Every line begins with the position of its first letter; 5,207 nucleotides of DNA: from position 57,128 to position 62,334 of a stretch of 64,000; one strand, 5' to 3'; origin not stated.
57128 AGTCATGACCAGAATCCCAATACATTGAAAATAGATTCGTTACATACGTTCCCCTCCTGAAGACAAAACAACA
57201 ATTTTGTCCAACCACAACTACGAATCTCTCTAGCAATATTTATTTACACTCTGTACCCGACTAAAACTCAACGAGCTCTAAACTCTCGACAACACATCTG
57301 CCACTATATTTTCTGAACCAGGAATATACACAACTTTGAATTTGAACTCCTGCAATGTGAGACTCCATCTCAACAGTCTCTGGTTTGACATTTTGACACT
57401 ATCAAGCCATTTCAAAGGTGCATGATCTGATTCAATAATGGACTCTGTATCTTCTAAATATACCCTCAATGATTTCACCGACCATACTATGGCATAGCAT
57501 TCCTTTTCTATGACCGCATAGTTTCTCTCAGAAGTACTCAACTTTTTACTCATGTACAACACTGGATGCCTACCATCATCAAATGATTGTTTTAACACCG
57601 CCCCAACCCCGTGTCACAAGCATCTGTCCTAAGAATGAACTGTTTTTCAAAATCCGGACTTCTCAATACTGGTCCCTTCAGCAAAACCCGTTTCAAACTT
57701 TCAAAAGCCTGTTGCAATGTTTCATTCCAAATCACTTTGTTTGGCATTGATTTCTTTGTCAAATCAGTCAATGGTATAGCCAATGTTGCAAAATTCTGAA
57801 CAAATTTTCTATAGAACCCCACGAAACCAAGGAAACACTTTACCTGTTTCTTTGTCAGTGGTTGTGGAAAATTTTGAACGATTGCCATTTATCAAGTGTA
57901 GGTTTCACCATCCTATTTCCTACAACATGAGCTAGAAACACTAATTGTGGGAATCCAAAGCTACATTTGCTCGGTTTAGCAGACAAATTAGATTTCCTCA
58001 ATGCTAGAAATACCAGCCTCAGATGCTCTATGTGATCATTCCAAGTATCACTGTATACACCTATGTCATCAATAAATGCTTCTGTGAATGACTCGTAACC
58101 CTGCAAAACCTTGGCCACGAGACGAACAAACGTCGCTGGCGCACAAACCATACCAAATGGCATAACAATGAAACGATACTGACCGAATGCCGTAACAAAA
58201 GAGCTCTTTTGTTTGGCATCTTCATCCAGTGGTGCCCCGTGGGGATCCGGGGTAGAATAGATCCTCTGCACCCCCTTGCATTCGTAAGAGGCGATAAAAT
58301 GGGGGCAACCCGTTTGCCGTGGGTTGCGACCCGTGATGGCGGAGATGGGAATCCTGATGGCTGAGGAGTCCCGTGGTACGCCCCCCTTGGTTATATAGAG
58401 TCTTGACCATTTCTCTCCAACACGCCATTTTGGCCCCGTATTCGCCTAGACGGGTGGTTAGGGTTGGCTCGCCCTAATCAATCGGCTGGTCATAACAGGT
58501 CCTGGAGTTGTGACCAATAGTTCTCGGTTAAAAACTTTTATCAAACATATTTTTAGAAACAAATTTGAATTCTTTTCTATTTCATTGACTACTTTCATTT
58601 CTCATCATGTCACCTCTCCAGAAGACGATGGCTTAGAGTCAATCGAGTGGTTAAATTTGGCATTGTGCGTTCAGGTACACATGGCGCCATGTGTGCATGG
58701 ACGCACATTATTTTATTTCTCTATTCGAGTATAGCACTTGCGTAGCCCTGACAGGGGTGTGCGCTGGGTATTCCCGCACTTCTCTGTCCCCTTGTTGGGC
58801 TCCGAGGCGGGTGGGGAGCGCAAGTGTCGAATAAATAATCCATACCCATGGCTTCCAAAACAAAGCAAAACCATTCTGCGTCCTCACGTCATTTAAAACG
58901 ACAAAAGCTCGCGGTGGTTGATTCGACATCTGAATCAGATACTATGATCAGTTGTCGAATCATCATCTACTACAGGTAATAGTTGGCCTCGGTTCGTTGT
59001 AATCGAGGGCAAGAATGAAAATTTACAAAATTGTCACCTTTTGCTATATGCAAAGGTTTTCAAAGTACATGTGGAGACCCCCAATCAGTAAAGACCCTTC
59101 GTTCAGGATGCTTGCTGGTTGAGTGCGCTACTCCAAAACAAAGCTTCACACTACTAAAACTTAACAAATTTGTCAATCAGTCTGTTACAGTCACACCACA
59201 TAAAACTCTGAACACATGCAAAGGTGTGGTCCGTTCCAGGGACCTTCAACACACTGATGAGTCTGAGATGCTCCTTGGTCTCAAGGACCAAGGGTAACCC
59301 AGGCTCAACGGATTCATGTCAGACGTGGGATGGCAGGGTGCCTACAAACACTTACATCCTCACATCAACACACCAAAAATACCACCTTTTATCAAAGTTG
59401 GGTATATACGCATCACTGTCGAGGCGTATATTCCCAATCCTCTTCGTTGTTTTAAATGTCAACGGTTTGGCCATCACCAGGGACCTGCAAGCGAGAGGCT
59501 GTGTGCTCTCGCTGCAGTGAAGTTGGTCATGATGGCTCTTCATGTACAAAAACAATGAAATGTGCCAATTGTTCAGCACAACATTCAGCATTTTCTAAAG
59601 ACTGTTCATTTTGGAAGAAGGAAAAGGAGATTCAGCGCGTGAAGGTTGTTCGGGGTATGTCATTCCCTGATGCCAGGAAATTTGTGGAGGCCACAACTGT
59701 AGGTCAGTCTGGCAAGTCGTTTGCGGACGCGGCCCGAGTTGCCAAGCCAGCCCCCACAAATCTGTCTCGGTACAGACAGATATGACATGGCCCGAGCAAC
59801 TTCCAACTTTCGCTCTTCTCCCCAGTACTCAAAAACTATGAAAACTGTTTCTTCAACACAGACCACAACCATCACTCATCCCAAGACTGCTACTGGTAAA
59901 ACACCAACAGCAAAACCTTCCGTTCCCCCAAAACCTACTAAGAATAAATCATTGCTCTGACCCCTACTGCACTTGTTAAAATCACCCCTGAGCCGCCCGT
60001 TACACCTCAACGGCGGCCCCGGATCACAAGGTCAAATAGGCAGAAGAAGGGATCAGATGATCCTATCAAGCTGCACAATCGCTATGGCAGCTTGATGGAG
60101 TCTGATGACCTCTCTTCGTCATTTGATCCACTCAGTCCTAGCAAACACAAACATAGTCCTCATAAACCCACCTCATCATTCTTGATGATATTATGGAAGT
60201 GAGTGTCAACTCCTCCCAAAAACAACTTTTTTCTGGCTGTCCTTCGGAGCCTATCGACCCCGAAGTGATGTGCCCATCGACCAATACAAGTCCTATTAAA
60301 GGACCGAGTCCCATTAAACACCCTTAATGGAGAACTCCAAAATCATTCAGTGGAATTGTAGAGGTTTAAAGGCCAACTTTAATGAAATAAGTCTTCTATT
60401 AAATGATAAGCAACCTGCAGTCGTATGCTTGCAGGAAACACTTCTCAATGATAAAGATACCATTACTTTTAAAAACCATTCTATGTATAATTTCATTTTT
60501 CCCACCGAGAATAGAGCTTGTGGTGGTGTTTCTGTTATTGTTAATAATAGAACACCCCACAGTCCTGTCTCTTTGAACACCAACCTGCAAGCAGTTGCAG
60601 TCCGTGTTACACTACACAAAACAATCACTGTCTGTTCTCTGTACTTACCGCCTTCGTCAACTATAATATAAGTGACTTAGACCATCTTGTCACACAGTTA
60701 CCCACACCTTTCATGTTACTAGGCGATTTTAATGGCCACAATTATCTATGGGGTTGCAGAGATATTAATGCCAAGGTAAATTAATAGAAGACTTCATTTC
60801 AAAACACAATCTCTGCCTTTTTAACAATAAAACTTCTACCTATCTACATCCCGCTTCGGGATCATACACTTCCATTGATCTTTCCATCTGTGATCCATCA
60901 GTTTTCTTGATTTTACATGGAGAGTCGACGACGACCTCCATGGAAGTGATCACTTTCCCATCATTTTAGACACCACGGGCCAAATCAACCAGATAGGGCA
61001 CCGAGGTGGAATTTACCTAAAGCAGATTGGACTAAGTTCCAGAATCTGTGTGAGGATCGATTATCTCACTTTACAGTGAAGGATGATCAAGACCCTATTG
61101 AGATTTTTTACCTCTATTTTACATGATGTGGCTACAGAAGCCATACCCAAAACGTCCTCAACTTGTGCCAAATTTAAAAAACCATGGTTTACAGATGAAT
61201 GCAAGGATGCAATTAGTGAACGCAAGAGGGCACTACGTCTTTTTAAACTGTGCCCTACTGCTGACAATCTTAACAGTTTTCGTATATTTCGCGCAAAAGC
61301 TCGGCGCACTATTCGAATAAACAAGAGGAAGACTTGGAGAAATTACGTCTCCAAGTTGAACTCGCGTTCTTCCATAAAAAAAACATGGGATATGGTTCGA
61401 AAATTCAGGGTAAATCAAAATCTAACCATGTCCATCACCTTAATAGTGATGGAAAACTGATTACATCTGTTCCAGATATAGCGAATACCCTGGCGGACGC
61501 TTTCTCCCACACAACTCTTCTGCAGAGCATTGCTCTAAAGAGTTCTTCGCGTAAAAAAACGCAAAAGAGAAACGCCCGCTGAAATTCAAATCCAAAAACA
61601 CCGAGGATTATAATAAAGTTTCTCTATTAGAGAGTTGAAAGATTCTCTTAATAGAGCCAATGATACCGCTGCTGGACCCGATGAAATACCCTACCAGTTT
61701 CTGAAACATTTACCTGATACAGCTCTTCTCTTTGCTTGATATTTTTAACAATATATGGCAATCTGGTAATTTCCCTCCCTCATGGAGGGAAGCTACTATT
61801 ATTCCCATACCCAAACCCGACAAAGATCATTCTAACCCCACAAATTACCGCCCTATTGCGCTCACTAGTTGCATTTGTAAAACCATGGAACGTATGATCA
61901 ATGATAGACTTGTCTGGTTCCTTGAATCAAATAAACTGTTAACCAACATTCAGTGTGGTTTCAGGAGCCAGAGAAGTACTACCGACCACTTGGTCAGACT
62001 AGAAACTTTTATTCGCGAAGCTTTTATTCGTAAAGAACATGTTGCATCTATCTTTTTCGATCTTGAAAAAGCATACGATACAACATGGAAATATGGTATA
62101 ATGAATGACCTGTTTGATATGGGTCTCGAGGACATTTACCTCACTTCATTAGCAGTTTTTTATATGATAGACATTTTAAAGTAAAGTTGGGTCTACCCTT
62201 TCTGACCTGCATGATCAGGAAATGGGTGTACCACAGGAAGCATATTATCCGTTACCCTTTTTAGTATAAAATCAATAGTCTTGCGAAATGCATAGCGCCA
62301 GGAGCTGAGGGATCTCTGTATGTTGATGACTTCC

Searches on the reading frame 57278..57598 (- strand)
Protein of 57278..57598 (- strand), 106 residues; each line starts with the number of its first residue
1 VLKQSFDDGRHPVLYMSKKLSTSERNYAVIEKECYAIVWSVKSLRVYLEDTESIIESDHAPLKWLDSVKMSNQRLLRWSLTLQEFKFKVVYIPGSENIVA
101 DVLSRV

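Call 25: search_protein_families(library=pfam, proteins=[window:57278-57598:-], max_evalue=0.01)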
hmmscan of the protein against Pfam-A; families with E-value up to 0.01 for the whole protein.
window:57278-57598:- (106 aa): 2 families
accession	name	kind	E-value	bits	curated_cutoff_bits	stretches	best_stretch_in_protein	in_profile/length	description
PF17917.7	RT_RNaseH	-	3.2e-28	98.4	24.8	1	1-85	20-105/105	RNase H-like domain found in reverse transcriptase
PF17919.7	RT_RNaseH_2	-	1.5e-14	54.2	29.8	1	1-53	45-98/100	RNase H-like domain found in reverse transcriptase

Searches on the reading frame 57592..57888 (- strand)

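Call 25: search_protein_families(library=pfam, proteins=[window:57592-57888:-], max_evalue=0.01)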
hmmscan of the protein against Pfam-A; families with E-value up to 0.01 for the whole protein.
window:57592-57888:- (98 aa): 1 family
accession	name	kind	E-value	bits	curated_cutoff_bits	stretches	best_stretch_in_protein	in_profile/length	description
PF17919.7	RT_RNaseH_2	-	1.8e-11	44.4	29.8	1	54-97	1-44/100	RNase H-like domain found in reverse transcriptase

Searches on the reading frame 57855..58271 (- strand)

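Call 25: search_protein_families(library=pfam, proteins=[window:57855-58271:-], max_evalue=0.01)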
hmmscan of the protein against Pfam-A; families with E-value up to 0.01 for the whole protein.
window:57855-58271:- (138 aa): 1 family
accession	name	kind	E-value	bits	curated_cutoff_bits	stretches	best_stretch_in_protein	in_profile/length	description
PF00078.32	RVT_1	-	8e-16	58.8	29.6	1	17-106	86-192/205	Reverse transcriptase (RNA-dependent DNA polymerase)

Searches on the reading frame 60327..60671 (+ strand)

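Call 25: search_protein_families(library=pfam, proteins=[window:60327-60671:+], max_evalue=0.01)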
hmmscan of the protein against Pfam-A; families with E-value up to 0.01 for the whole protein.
window:60327-60671:+ (114 aa): 1 family
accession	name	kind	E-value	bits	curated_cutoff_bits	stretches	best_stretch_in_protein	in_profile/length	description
PF03372.29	Exo_endo_phos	-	1.3e-05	25.5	24.5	1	7-63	1-61/225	Endonuclease/Exonuclease/phosphatase family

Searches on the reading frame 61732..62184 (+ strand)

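Call 25: search_protein_families(library=pfam, proteins=[window:61732-62184:+], max_evalue=0.01)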
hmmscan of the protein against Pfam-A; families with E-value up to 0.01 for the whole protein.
window:61732-62184:+ (150 aa): 1 family
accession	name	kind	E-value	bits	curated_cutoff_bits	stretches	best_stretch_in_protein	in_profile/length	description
PF00078.32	RVT_1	-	1.4e-15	58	29.6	1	26-135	1-99/205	Reverse transcriptase (RNA-dependent DNA polymerase)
